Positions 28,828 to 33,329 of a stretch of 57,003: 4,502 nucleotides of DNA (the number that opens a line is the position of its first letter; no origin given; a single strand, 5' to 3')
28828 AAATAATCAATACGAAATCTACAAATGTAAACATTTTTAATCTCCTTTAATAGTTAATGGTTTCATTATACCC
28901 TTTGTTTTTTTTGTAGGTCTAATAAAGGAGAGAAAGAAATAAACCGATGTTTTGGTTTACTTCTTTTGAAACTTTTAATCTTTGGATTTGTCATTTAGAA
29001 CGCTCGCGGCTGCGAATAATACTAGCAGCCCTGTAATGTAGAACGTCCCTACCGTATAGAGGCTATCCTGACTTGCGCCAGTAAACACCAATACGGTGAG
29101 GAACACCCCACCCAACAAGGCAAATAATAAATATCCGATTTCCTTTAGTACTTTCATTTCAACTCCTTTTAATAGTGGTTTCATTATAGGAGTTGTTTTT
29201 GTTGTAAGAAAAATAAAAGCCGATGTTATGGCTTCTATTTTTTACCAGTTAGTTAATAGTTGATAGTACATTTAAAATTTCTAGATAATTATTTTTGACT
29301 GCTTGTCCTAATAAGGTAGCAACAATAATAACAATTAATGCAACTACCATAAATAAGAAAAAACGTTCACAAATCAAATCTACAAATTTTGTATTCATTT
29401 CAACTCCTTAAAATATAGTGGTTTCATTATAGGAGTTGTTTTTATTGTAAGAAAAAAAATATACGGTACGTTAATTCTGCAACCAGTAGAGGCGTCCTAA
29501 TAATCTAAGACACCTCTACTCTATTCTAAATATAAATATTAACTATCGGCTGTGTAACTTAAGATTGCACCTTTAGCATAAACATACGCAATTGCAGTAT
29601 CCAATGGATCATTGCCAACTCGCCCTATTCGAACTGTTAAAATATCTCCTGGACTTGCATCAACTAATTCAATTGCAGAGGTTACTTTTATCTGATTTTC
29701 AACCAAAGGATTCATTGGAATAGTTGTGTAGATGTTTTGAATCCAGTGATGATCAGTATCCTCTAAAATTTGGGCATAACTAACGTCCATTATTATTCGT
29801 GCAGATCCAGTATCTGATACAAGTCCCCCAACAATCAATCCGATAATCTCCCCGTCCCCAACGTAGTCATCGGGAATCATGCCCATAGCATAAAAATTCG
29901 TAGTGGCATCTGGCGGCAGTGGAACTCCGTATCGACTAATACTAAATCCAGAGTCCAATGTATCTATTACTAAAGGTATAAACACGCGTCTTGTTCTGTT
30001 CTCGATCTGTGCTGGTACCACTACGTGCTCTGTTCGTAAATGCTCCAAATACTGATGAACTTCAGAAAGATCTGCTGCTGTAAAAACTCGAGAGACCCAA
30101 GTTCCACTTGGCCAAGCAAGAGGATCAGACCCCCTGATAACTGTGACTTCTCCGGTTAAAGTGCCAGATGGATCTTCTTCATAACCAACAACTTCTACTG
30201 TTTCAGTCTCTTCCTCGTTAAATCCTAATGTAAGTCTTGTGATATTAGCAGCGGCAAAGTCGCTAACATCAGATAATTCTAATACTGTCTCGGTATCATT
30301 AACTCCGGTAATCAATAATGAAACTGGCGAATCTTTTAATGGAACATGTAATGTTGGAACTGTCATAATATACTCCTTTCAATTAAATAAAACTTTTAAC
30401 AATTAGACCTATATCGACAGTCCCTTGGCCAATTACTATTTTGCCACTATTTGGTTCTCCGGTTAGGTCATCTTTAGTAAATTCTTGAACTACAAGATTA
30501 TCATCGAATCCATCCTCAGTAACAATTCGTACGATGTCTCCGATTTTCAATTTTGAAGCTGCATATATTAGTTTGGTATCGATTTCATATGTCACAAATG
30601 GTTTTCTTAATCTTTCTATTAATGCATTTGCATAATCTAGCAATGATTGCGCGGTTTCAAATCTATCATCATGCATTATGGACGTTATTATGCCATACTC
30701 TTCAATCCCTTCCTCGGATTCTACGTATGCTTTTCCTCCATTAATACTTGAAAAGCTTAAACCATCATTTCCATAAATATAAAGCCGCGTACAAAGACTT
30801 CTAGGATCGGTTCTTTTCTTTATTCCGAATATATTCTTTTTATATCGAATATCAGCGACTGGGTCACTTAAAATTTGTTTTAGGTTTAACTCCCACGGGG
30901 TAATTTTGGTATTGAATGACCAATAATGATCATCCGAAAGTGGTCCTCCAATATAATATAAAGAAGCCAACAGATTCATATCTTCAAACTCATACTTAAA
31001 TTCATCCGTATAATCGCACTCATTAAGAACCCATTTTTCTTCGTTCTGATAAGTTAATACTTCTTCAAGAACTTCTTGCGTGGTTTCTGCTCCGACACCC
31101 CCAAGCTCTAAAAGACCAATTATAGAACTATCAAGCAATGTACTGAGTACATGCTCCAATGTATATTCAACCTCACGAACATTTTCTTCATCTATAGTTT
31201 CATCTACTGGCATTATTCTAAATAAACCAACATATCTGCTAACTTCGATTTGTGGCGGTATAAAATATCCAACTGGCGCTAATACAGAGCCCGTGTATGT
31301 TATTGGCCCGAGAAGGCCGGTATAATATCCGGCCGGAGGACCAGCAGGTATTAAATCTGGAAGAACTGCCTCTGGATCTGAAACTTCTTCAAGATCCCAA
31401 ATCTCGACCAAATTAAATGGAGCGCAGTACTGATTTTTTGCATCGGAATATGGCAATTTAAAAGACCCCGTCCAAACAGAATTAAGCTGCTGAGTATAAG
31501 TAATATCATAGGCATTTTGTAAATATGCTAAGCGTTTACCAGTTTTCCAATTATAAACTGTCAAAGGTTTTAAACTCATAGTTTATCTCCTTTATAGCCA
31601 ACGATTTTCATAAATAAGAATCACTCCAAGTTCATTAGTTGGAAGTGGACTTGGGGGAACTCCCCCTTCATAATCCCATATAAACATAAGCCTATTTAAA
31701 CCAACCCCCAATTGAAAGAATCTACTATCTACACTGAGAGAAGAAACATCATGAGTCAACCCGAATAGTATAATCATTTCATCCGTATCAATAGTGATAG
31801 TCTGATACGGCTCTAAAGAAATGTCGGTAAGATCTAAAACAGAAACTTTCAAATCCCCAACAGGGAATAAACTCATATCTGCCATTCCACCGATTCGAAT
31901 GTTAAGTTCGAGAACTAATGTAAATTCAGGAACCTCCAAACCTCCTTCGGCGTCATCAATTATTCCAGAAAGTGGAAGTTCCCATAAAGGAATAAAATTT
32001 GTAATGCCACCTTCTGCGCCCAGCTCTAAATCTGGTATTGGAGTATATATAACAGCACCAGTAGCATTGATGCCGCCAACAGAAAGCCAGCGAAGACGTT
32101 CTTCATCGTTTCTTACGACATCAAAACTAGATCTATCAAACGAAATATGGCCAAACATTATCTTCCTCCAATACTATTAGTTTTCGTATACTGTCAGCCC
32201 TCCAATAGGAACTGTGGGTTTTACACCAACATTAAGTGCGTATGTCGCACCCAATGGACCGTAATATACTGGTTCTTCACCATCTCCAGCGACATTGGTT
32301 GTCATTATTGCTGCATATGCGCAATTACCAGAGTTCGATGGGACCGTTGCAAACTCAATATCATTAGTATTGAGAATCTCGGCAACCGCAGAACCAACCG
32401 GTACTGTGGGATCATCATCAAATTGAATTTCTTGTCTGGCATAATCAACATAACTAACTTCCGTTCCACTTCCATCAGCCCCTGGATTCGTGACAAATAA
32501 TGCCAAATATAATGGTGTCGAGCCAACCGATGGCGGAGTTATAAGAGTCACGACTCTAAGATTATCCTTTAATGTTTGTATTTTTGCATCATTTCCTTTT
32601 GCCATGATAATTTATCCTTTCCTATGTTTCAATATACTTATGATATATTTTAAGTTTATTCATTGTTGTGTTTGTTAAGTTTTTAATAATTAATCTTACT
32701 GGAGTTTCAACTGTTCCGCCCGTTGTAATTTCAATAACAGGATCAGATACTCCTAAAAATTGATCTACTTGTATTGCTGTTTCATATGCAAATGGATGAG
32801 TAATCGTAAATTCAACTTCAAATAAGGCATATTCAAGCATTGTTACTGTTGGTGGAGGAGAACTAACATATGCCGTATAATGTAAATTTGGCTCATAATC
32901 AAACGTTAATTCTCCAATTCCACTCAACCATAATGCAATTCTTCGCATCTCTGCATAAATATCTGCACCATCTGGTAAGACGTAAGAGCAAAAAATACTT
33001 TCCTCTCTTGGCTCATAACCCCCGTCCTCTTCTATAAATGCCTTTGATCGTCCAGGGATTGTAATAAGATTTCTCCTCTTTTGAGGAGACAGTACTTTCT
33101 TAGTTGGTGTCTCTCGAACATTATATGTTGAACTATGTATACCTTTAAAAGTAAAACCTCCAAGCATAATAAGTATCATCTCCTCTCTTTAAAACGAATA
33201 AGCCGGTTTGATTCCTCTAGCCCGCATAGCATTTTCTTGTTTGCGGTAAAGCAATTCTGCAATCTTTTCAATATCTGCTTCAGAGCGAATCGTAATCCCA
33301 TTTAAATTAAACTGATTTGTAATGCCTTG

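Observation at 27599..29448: An array of seven unrelated mini membrane-protein genes, each bracketed by a conserved terminator-plus-promoter cassette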

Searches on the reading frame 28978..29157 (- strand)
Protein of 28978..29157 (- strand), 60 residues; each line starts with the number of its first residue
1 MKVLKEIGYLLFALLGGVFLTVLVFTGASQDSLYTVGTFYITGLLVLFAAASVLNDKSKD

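Call 17: search_protein_families(library=phrogs, proteins=[window:28978-29157:-], max_evalue=10)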
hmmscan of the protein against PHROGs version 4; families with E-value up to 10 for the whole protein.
seq(60 aa): 0 families

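Call 81: find_homologous_proteins(query=window:28978-29157:-, max_evalue=0.001)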
Query seq(60 aa) (60 aa): 2 proteins with E <= 0.001 among 2 candidates.
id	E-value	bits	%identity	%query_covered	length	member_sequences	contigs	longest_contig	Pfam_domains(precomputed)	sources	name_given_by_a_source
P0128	1.7e-28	114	100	100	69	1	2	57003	-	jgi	jgi:hypothetical protein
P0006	6.8e-13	65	59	98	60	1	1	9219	-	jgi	jgi:hypothetical protein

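Call 101: search_protein_families(library=pfam, proteins=[window:28978-29157:-], max_evalue=1)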
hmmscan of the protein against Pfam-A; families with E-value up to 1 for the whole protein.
seq(60 aa): 2 families
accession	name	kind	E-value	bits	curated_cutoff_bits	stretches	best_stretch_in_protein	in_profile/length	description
PF11188.13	DUF2975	-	0.2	12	27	1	1-51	56-109/130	Protein of unknown function (DUF2975)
PF24284.1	DUF7472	-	0.21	12.2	27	1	17-48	19-52/65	Family of unknown function (DUF7472)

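Call 102: search_protein_families(library=padloc, proteins=[window:28978-29157:-], max_evalue=1)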
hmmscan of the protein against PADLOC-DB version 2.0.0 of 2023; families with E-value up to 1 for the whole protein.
seq(60 aa): 0 families

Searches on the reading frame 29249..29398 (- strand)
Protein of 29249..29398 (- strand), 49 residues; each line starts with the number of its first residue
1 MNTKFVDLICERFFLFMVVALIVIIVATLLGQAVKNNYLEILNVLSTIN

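Call 17: search_protein_families(library=phrogs, proteins=[window:29252-29398:-], max_evalue=10)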
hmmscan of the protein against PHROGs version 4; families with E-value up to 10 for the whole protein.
seq(49 aa): 0 families

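Call 27: find_encoding_contigs(protein=window:29249-29398:-, flank=6000, max_places=10)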
Protein window:29249-29398:- (49 aa): 1 contig read that carries it; 1 place shown.
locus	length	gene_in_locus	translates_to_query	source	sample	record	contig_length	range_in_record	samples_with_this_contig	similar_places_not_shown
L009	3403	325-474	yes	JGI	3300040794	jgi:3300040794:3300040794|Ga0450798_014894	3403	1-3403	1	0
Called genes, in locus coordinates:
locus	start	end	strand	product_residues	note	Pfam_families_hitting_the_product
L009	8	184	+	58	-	-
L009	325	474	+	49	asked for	-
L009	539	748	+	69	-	-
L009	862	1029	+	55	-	-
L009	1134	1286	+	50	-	-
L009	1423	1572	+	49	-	-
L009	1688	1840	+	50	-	-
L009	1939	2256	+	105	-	-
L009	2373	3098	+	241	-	PF19880:DUF6353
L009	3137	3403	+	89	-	?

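Call 101: search_protein_families(library=pfam, proteins=[window:29252-29398:-], max_evalue=1)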
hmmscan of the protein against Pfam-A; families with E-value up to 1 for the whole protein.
seq(49 aa): 0 families

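Call 102: search_protein_families(library=padloc, proteins=[window:29252-29398:-], max_evalue=1)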
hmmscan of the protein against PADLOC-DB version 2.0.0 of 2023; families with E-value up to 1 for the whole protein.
seq(49 aa): 0 families

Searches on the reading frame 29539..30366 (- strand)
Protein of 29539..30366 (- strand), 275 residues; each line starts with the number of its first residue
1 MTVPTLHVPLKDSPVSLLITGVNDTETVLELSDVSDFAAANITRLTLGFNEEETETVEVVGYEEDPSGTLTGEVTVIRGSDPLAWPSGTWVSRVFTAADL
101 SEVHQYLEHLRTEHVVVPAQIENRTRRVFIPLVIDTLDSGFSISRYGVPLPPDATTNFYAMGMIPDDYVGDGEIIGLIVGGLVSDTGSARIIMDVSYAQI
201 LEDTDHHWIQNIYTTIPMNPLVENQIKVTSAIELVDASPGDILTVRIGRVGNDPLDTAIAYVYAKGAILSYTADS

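Call 15: search_protein_families(library=phrogs, proteins=[window:29539-30366:-], max_evalue=0.001)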
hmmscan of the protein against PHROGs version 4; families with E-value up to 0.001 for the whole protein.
window:29539-30366:- (275 aa): 0 families

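Call 20: find_related_loci(query=window:29539-30366:-, collection=viral_contigs, flank=10000)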
Query window:29539-30366:- (275 aa) in viral_contigs; peptide patterns used: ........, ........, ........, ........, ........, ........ (x = any residue, [..] = any of these).
8 stretches matched a pattern, but none encodes a relative of the query by tblastn (E <= 1e-3).

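Call 22: find_encoding_contigs(protein=window:29539-30366:-, flank=6000, max_places=10)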
Protein window:29539-30366:- (275 aa): no gene with exactly this product is on record in the collection.

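Call 101: search_protein_families(library=pfam, proteins=[window:29539-30366:-], max_evalue=1)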
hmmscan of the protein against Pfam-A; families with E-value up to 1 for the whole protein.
window:29539-30366:- (275 aa): 0 families

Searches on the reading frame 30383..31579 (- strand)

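Call 15: search_protein_families(library=phrogs, proteins=[window:30383-31579:-], max_evalue=0.001)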
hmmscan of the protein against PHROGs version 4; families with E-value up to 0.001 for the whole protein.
window:30383-31579:- (398 aa): 14 families
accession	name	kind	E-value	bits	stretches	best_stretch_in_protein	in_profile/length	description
phrog_4311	-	head and packaging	8.1e-70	237.1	2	114-389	60-343/651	minor head protein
phrog_3475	-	tail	7.9e-24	84.8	1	233-356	561-687/841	minor tail protein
phrog_22322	-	tail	1.1e-21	78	2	230-366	173-319/562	tail protein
phrog_3558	-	tail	6.5e-13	49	1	243-385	214-374/1047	tail protein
phrog_4798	-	tail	1.6e-12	47.5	1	223-356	213-350/796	tail protein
phrog_1067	-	head and packaging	1.1e-10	41.7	1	119-356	76-317/991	minor head protein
phrog_36443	-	unknown function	1.4e-08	34.1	1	249-334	196-279/1238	-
phrog_18110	-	unknown function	2.1e-08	34.2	1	262-336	189-259/567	-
phrog_12312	-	head and packaging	8.7e-08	31.9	1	225-354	165-323/784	virion structural protein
phrog_5555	-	tail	2.3e-07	30.5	1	235-390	182-346/788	tail protein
phrog_326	-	other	1.5e-06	27.7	1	244-369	507-638/985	tail protein with endopeptidase domain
phrog_6253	-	tail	2e-06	27.9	0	244-295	209-259/589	minor tail protein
phrog_6211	-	tail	8.2e-06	25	0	244-287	208-252/1168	minor tail protein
phrog_588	-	tail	0.00014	21.3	0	309-365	316-367/955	tail fiber protein and host specificity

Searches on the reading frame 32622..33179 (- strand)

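Call 15: search_protein_families(library=phrogs, proteins=[window:32622-33179:-], max_evalue=0.001)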
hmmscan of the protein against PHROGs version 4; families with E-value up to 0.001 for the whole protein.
window:32622-33179:- (185 aa): 2 families
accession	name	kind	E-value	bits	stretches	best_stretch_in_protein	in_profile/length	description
phrog_33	-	tail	5.9e-19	69.5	1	1-178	31-209/651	distal tail protein Dit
phrog_202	-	tail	2.6e-10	40.8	1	5-172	19-191/523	distal tail protein Dit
